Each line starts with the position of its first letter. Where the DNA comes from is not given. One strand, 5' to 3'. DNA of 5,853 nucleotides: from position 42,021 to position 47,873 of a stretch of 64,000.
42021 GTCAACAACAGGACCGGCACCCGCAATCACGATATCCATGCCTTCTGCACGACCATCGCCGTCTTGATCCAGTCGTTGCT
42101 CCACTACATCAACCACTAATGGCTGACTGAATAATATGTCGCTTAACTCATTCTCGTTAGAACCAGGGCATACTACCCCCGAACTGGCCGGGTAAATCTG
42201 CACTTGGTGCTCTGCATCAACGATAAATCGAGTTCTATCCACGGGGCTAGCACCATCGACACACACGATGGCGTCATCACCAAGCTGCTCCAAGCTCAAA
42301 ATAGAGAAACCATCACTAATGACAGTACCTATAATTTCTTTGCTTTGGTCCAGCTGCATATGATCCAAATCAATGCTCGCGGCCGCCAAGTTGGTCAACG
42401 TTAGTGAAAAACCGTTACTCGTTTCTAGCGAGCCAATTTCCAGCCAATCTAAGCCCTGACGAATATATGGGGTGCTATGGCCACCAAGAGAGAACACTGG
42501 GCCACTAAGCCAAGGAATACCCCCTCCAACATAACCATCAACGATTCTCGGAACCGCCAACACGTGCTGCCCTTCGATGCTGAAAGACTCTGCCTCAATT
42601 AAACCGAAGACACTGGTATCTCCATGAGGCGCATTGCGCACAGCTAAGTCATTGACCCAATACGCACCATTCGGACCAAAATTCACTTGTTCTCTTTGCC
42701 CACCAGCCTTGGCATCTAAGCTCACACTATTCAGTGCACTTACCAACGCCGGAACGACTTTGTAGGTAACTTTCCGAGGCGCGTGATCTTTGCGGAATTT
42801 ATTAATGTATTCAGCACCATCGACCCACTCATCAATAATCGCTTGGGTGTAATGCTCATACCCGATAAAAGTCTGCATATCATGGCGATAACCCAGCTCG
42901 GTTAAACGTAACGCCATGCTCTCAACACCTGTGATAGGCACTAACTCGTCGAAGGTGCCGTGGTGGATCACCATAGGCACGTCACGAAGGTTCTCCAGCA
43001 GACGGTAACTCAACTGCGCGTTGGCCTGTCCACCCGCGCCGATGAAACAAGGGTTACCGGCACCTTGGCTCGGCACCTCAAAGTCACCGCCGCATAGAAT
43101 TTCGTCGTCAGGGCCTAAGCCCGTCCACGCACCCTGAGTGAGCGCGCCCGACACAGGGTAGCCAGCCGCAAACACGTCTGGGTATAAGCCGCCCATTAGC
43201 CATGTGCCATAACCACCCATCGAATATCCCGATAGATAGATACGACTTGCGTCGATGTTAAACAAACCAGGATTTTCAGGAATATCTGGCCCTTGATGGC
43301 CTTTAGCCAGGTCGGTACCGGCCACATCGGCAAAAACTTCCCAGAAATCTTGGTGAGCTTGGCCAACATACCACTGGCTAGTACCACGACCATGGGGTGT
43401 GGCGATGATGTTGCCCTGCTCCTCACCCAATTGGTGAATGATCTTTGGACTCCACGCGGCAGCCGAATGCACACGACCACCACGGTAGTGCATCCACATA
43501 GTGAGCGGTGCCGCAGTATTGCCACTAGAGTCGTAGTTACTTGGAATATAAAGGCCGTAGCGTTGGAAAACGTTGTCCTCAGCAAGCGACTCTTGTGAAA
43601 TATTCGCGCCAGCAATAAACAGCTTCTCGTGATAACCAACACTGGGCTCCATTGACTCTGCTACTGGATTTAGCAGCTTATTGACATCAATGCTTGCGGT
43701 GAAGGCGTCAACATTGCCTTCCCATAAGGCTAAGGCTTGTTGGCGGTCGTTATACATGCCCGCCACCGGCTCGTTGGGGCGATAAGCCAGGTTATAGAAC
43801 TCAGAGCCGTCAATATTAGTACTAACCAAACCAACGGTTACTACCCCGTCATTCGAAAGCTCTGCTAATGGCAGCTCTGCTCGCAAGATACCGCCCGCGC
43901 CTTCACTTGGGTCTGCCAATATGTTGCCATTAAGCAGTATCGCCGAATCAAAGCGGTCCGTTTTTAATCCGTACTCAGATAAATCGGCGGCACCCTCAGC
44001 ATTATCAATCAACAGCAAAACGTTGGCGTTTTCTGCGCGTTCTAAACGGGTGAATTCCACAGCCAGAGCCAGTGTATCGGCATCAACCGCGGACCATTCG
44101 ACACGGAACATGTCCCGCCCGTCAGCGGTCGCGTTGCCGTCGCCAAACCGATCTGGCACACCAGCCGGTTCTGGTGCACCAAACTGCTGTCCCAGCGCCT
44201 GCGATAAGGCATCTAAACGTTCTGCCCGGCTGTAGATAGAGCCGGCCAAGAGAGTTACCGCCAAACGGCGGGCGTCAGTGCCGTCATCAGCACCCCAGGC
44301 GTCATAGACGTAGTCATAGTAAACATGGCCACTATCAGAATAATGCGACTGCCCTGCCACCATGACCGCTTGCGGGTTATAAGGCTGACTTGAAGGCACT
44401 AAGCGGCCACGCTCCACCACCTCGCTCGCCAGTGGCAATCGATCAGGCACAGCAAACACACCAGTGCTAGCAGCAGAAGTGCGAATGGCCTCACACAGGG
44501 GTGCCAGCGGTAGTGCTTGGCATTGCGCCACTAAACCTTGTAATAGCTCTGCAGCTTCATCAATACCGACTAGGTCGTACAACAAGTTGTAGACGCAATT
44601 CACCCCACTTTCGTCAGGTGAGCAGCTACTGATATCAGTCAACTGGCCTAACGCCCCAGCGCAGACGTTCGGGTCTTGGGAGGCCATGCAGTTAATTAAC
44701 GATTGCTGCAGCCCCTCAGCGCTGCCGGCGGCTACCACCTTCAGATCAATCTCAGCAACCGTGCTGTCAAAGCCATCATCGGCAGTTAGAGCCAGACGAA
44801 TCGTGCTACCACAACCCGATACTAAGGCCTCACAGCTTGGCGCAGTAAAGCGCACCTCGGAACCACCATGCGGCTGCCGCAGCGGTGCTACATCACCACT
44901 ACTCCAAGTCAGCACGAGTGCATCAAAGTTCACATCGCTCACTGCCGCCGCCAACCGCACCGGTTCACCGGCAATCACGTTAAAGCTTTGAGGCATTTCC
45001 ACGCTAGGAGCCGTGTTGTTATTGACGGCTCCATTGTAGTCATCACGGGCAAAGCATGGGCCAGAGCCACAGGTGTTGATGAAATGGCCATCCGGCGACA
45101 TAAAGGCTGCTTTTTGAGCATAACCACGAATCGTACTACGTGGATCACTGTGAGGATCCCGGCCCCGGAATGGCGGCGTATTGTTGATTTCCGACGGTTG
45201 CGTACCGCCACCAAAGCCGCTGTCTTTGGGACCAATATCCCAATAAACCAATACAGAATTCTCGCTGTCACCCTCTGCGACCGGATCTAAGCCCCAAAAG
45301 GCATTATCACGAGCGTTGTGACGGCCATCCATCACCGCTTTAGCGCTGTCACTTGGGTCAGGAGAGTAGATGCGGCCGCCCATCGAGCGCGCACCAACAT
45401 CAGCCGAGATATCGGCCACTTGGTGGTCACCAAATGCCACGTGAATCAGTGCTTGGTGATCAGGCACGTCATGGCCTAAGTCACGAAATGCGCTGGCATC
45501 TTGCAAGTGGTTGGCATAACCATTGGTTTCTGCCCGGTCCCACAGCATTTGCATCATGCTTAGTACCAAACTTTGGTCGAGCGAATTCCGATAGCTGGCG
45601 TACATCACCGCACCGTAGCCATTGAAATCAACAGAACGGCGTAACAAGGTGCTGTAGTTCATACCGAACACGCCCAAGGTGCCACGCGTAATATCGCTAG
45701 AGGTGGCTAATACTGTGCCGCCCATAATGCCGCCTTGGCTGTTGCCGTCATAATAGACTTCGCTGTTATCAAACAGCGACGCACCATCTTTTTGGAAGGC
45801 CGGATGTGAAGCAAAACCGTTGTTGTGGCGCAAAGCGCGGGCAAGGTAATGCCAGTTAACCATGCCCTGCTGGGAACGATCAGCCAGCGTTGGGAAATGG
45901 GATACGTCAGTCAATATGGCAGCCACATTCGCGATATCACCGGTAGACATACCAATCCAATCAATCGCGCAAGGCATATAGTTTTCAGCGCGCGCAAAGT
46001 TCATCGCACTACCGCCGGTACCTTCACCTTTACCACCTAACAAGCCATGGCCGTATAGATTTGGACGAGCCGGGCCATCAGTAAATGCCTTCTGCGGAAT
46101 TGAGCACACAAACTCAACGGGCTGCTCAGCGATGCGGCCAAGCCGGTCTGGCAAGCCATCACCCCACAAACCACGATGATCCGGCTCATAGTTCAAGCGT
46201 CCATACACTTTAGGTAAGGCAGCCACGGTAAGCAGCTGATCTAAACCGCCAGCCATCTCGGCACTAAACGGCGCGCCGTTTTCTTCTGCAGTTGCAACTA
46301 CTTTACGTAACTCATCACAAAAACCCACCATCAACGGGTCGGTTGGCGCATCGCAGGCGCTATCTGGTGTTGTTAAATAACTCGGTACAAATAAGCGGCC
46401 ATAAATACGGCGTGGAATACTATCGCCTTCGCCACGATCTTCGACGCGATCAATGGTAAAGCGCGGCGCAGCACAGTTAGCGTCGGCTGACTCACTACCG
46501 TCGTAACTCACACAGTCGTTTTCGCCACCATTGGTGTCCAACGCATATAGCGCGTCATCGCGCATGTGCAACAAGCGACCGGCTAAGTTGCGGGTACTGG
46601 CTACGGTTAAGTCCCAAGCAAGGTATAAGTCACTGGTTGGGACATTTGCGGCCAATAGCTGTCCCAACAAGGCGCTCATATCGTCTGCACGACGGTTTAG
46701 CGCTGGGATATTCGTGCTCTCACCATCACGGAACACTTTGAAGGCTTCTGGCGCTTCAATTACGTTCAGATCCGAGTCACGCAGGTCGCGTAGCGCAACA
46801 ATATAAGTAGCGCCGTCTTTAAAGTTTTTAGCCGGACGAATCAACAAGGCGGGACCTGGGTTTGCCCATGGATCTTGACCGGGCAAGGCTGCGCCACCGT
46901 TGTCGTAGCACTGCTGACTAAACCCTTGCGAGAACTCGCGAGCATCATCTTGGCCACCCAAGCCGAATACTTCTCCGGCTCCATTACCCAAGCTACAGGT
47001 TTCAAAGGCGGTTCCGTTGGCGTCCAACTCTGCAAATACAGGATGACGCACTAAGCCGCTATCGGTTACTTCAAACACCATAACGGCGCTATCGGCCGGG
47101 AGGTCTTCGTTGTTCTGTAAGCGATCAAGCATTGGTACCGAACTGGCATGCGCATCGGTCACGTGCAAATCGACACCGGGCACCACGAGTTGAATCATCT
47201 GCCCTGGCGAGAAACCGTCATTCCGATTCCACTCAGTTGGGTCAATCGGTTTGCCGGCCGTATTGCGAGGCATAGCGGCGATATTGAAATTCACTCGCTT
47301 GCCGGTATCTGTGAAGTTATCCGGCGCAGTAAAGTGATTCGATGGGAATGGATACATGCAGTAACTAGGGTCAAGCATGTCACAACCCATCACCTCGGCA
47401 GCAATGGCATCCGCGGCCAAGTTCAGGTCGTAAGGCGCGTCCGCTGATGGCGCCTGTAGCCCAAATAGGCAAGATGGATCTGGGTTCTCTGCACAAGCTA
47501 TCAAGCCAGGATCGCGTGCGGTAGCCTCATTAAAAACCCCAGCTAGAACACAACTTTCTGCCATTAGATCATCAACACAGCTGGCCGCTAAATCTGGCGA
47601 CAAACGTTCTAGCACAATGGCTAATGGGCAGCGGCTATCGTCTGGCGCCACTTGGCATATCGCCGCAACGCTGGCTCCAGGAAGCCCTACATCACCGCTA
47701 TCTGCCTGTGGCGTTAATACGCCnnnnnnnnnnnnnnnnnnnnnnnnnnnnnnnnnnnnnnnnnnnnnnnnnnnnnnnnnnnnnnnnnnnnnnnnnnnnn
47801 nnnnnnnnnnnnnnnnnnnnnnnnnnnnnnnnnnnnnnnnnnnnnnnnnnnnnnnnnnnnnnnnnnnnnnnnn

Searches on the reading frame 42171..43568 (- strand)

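Call 21: search_protein_families(library=pfam, proteins=[window:42171-43568:-], max_evalue=5)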
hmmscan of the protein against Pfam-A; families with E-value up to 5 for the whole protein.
window:42171-43568:- (466 aa): 4 families
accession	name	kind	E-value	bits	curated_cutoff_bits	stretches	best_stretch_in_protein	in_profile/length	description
PF00326.27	Peptidase_S9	-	2.6e-08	34.1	22.6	1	49-241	11-189/213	Prolyl oligopeptidase family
PF20434.5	BD-FAE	-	0.0039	17.2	26.8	2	195-217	188-210/215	BD-FAE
PF02230.22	Abhydrolase_2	-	0.016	15.5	23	1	193-241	153-201/217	Phospholipase/Carboxylesterase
PF03583.20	LIP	-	0.066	13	23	1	194-245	213-265/286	Secretory lipase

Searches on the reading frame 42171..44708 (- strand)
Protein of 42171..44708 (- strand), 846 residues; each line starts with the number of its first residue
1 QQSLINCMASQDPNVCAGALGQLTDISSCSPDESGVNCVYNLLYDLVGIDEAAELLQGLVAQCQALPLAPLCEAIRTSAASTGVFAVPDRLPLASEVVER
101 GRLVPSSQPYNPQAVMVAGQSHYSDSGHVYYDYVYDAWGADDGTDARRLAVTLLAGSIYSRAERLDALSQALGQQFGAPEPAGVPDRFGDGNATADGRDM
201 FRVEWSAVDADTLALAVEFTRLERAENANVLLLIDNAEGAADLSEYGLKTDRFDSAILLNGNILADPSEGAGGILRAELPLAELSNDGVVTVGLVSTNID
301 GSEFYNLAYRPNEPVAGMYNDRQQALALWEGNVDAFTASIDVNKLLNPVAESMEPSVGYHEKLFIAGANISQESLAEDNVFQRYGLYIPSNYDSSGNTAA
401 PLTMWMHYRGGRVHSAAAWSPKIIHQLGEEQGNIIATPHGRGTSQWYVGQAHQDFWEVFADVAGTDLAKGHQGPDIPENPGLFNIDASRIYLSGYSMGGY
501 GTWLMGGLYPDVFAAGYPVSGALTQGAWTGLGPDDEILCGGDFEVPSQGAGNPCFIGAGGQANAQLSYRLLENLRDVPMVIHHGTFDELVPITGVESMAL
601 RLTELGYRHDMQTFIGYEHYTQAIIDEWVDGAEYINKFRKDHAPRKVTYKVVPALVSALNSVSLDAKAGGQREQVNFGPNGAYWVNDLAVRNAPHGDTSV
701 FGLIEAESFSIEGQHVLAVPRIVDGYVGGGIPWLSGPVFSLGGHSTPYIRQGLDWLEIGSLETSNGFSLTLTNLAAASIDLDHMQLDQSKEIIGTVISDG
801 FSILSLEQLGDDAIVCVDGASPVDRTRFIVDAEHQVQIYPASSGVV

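Call 48: search_solved_structures(query=A4, max_evalue=1, show_alignments=1)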
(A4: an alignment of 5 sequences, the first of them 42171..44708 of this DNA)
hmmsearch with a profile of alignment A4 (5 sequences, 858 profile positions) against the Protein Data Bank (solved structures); distinct sequences matched with E-value up to 1: 37.
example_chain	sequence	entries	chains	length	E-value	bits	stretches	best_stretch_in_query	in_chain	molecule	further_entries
3wyd_A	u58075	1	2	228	5e-21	77.5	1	397-537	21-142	LC-Est1C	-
3doh_A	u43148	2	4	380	4.4e-10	41.3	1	499-537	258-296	esterase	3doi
8daj_A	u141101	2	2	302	1.4e-07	33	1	499-539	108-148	Esterase, PHB depolymerase family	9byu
4rgy_A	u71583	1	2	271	0.0019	19.4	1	504-539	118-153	Esterase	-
7xrt_A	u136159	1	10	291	0.0027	18.9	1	501-545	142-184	Ferulic acid esterase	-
7xrv_A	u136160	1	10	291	0.013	16.6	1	501-545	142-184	Ferulic acid esterase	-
7yvt_A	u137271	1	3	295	0.024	15.7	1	496-556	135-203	S-formylglutathione hydrolase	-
9j07_A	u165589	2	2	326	0.035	15.2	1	397-428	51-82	feruloyl esterase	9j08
5zoa_A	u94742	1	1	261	0.06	14.4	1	497-531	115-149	BTA-hydrolase 1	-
5lui_A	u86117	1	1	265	0.062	14.3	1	497-531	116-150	Cutinase 1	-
7qjq_A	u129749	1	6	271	0.066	14.3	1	497-531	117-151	Acetylxylan esterase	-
5lul_A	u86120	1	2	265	0.098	13.7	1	495-531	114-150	Cutinase 2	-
5luk_A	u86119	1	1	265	0.098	13.7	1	495-531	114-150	Cutinase 2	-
5luj_A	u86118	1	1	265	0.098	13.7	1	495-531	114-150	Cutinase 2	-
7qjs_A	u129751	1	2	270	0.1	13.6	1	495-531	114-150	Cutinase 2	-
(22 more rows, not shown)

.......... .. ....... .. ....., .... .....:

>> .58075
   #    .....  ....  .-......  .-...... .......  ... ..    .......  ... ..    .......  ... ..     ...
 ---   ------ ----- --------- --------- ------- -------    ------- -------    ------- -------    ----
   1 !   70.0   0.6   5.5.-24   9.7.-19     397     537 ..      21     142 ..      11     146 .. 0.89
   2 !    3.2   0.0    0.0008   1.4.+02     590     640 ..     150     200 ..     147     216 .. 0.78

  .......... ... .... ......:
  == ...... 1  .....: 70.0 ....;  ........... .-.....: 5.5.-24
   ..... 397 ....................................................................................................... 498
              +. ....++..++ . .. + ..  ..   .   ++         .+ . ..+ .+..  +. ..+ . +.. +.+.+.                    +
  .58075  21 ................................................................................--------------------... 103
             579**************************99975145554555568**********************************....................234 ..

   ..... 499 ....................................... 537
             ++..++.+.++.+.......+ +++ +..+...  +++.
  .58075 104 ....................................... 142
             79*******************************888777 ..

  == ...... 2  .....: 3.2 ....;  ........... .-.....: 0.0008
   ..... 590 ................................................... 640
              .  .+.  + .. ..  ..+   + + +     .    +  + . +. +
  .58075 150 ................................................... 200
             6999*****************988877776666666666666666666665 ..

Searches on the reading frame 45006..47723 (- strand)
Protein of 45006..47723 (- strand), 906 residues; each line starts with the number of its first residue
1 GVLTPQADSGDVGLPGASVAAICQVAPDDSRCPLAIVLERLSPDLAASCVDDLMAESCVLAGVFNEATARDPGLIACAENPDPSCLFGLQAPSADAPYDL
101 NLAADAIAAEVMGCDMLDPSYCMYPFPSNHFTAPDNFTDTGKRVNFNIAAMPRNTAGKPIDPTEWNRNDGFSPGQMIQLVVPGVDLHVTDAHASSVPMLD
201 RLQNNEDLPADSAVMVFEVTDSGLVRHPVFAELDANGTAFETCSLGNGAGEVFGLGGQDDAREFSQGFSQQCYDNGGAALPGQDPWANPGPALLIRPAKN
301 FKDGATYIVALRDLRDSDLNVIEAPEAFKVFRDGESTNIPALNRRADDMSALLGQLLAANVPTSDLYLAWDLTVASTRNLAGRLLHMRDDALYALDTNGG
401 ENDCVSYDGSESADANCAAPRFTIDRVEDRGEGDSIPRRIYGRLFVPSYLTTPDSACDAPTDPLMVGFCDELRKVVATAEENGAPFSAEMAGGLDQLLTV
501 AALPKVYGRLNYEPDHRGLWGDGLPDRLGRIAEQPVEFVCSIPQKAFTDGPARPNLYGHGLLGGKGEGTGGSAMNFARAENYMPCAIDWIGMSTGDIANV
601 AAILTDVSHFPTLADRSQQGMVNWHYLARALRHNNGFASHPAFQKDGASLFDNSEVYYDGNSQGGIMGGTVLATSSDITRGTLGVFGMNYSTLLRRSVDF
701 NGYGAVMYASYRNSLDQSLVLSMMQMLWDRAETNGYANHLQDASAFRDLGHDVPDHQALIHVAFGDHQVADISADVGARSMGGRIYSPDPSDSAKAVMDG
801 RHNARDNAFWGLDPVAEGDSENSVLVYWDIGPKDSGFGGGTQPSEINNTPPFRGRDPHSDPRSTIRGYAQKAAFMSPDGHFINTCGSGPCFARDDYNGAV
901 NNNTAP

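Call 21: search_protein_families(library=pfam, proteins=[window:45006-47723:-], max_evalue=5)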
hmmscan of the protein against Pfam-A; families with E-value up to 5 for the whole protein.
window:45006-47723:- (906 aa): 0 families

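Call 22: search_solved_structures(query=window:45006-47723:-, max_evalue=1, show_alignments=1)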
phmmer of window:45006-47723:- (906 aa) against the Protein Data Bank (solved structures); distinct sequences matched with E-value up to 1: 0.

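Call 32: find_homologous_proteins(query=window:45006-47723:-, max_evalue=0.001)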
Query window:45006-47723:- (906 aa): 1284 proteins with E <= 0.001 among 8000 candidates; the best 120 are listed.
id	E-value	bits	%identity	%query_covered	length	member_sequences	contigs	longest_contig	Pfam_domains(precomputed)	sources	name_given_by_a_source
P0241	7.0e-197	675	45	87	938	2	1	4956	-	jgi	jgi:hypothetical protein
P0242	2.9e-196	673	44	92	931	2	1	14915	PF22352.3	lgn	-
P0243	2.4e-193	663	45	89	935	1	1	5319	-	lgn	-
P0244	8.4e-193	661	45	88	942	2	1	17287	PF22352.3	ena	-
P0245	2.7e-190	653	44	89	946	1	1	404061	-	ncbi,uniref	ncbi:hypothetical protein [Sinimarinibacterium thermocellulolyticum]|uniref:Uncharacterized protein 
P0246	4.6e-190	652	45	88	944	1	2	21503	PF22352.3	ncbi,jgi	jgi:hypothetical protein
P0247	1.7e-189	650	44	90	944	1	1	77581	-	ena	-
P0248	4.5e-188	645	44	89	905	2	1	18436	-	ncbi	ncbi:MAG TPA: hypothetical protein VGE51_07520 [Fontimonas sp.]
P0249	2.6e-187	643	43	92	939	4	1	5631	PF22352.3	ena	-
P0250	1.3e-186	641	45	89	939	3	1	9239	PF22352.3,PF17963.8,PF18911.7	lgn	-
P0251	4.1e-186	639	43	90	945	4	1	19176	PF22352.3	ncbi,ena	-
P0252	2.0e-185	637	44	91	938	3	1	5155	-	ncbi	-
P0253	3.5e-166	573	42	86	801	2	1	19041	-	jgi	-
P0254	1.2e-165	571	42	86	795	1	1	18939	-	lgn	-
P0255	1.6e-161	558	41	88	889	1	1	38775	-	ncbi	-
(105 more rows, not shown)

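Call 54: predict_structure(alignment_id=A2)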
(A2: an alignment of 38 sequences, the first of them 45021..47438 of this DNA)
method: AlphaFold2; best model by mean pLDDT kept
length: 806 residues; sequences in the alignment: 38
mean_pLDDT: 82.6   pTM: 0.87
mean pLDDT of the five models: 82.6, 81.6, 80.2, 80.0, 79.3
residues with pLDDT >= 90: 379; 70-90: 244; 50-70: 158; < 50: 25
segments of 3 or more residues with pLDDT < 50: 98-109, 387-392
pLDDT, mean of each block of 10 residues (from residue 1): 74 90 89 96 95 93 92 94 91 61 47 76 94 85 57 60 58 63 54 74 93 95 92 93 90 95 94 97 94 91 65 60 92 83 94 81 56 65 51 51 55 79 72 81 96 96 87 86 95 85 81 91 95 95 97 96 91 94 93 71 76 83 92 89 93 92 92 78 92 87 81 82 91 84 74 74 84 95 93 82 52
secondary structure, 60 per line:
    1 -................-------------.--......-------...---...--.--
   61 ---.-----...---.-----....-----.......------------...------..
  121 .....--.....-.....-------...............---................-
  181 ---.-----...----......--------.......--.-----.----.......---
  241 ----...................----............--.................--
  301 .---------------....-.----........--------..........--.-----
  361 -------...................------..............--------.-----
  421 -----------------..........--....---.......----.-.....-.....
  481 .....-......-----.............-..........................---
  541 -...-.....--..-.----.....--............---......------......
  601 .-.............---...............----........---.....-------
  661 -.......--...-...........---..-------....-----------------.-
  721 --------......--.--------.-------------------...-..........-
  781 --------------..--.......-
elements in order (helices of 4 or more, strands of 3 or more residues): H2-17 E37-39 E47-49 E82-85 H91-97 E119-125 E128-132 E134-138 H147-160 H164-179 E197-202 E211-217 H231-237 H245-263 E271-279 H282-298 H317-320 E327-334 E343-352 H368-386 H393-406 E438-447 H450-453 E457-463 H470-474 H476-485 E487-492 H499-510 H512-537 E561-565 H568-579 E583-588 H595-601 H603-615 H619-633 H638-645 H649-653 E662-668 H675-685 H698-701 E729-734 H770-779 H799-805

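Call 61: fold_search(model_id=the predicted structure, library=pdb)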
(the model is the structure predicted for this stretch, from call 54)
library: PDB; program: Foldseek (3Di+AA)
matches with E <= 10: 1391; with E <= 0.001: 291
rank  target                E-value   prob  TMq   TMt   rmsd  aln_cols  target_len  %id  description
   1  4hxf                  1.4e-05  1.00  0.20  0.25   6.7       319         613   11  Acylaminoacyl peptidase in complex with Z-Gly-Gly-Phe-chloromethyl ketone (released 2013-05-08)
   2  4hxg_B                2.1e-05  1.00  0.18  0.23   6.1       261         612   13  Pyrococcus horikoshii acylaminoacyl peptidase (orthorhombic crystal form) (released 2013-05-08)
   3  4hxg_E                2.2e-05  1.00  0.18  0.23   6.2       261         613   12  Pyrococcus horikoshii acylaminoacyl peptidase (orthorhombic crystal form) (released 2013-05-08)
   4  4g1f_D                2.3e-05  1.00  0.19  0.21   5.9       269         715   14  Crystal Structure of human Dipeptidyl Peptidase IV in complex with a pyridopyrimidinedione analogue (released 2013-02-27)
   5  4hxg_I                2.4e-05  1.00  0.18  0.23  11.9       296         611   12  Pyrococcus horikoshii acylaminoacyl peptidase (orthorhombic crystal form) (released 2013-05-08)
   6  5uzw_B                2.6e-05  1.00  0.21  0.24  14.9       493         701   10  PCY1 G696Insertion Variant in Complex with Follower Peptide and the Covalent Inhibitor ZPP (released 2017-05-31)
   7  6fkx_A                2.7e-05  1.00  0.20  0.45   5.5       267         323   15  Crystal structure of an acetyl xylan esterase from a desert metagenome (released 2018-02-28)
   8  5uw3_B                3.0e-05  1.00  0.23  0.26  13.9       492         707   10  PCY1 in Complex with Follower Peptide (released 2017-05-31)
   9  5uw3_D                3.2e-05  1.00  0.23  0.25  13.9       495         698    9  PCY1 in Complex with Follower Peptide (released 2017-05-31)
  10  4hxg_A                3.4e-05  1.00  0.19  0.24  12.6       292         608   12  Pyrococcus horikoshii acylaminoacyl peptidase (orthorhombic crystal form) (released 2013-05-08)
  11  5n4b_A                3.6e-05  1.00  0.20  0.22   8.8       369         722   10  Prolyl oligopeptidase B from Galerina marginata bound to 25mer macrocyclization substrate - S577A mutant (released 2017-11-01)
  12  4hxg_G                3.8e-05  1.00  0.18  0.23   6.2       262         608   12  Pyrococcus horikoshii acylaminoacyl peptidase (orthorhombic crystal form) (released 2013-05-08)
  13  8qda_A                3.8e-05  1.00  0.19  0.33  11.9       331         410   13  Wdyg1p Ser256DHA (PMSF) (released 2024-03-13)
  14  5uzw_A                3.8e-05  1.00  0.19  0.22  13.9       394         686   10  PCY1 G696Insertion Variant in Complex with Follower Peptide and the Covalent Inhibitor ZPP (released 2017-05-31)
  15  4hxe                  4.4e-05  1.00  0.19  0.24   6.3       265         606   12  Pyrococcus horikoshii acylaminoacyl peptidase (uncomplexed) (released 2013-05-08)
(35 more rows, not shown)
